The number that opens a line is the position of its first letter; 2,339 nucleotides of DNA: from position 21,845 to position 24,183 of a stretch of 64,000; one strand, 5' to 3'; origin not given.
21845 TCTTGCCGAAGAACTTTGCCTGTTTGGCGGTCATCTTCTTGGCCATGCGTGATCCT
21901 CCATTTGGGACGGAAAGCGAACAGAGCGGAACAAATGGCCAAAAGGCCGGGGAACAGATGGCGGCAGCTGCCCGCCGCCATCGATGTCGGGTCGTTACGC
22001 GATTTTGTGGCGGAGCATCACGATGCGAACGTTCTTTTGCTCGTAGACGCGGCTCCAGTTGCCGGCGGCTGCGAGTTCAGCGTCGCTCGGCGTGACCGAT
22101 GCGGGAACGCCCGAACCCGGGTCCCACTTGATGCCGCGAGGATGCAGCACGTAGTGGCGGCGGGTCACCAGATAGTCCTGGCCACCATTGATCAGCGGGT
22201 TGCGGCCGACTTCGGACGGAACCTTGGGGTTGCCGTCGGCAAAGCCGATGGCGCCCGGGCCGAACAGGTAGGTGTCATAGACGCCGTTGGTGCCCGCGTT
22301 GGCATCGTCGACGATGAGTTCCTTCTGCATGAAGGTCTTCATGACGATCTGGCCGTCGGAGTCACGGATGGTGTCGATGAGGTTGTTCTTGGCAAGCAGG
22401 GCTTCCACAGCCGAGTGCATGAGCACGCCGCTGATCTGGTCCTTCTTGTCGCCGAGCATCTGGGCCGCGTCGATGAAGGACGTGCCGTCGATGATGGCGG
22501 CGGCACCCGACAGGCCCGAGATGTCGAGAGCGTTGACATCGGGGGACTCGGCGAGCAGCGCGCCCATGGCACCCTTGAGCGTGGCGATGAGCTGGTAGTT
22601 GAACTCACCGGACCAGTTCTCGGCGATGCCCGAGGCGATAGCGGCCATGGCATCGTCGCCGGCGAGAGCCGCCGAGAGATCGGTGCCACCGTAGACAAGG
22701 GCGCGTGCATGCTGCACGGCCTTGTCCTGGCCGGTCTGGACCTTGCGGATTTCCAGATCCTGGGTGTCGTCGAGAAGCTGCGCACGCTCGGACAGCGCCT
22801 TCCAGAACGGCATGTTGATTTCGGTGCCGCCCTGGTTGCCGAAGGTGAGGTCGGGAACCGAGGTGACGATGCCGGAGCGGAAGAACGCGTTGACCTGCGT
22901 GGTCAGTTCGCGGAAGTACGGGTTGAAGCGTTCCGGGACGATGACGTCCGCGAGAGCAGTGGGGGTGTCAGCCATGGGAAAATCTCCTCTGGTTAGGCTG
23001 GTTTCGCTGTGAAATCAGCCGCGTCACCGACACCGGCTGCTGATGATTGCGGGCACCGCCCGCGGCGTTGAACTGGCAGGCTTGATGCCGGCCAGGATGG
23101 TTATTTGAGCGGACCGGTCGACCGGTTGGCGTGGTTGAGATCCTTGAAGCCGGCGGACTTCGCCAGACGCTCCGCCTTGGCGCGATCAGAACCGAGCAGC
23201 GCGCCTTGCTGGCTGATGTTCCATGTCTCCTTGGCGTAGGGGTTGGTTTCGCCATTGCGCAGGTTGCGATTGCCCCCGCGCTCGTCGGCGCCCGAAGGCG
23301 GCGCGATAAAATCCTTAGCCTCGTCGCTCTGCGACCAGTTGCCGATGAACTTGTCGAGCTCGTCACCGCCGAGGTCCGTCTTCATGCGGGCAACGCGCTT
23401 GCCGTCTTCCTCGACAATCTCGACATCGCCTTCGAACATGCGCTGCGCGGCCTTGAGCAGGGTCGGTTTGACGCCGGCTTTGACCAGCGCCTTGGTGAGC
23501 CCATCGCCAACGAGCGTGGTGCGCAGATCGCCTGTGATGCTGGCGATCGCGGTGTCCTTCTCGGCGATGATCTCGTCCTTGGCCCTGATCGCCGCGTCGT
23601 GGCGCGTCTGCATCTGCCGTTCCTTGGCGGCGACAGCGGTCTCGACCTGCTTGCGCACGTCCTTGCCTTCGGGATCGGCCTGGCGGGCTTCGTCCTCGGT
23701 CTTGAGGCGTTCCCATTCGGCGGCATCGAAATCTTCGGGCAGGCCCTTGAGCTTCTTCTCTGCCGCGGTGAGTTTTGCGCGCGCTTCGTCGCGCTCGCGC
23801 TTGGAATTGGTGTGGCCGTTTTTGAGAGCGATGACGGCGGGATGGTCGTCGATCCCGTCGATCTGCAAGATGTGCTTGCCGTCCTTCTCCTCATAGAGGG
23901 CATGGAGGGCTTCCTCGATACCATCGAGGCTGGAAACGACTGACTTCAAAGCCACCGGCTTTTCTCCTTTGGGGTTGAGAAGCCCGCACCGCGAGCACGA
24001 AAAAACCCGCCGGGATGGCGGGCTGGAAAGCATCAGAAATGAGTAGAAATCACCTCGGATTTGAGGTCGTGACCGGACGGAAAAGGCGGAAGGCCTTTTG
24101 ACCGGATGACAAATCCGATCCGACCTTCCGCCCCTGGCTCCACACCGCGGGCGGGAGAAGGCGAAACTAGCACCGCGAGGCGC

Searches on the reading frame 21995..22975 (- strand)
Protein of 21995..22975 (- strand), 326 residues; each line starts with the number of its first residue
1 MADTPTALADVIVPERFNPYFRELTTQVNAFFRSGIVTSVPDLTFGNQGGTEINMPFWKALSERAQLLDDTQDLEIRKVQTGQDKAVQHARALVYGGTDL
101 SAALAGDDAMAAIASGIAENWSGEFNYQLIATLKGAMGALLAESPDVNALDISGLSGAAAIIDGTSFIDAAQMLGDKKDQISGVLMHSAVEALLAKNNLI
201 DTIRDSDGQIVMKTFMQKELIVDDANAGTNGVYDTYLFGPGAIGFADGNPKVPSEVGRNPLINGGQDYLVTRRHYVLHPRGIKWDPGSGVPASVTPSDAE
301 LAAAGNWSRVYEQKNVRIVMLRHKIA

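Call 21: search_protein_families(library=phrogs, proteins=[window:21995-22975:-], max_evalue=0.00001)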
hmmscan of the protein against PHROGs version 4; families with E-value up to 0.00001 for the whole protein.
window:21995-22975:- (326 aa): 3 families
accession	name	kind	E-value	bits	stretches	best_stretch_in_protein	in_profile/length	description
phrog_247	-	head and packaging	5.7e-92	309.6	1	3-325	3-339/351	major head protein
phrog_15288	-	head and packaging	3.1e-51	174.5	1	157-325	3-171/172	major head protein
phrog_19632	-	unknown function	1.2e-34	120.4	1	6-139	4-138/149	-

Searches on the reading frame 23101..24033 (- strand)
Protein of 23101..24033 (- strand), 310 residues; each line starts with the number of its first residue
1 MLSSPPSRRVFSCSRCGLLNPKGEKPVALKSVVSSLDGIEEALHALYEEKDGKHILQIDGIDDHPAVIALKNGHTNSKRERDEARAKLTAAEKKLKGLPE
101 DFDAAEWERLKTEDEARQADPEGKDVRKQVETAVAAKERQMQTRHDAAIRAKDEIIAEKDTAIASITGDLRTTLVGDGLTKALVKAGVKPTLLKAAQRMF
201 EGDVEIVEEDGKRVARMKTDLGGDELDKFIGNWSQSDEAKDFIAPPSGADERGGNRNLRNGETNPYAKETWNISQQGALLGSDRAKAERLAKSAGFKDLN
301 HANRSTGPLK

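Call 21: search_protein_families(library=phrogs, proteins=[window:23101-24033:-], max_evalue=0.00001)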
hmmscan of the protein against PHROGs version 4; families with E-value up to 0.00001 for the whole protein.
window:23101-24033:- (310 aa): 1 family
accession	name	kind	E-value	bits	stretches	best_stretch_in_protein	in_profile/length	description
phrog_206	-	head and packaging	5.6e-20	73.2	1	30-292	5-261/263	head scaffolding protein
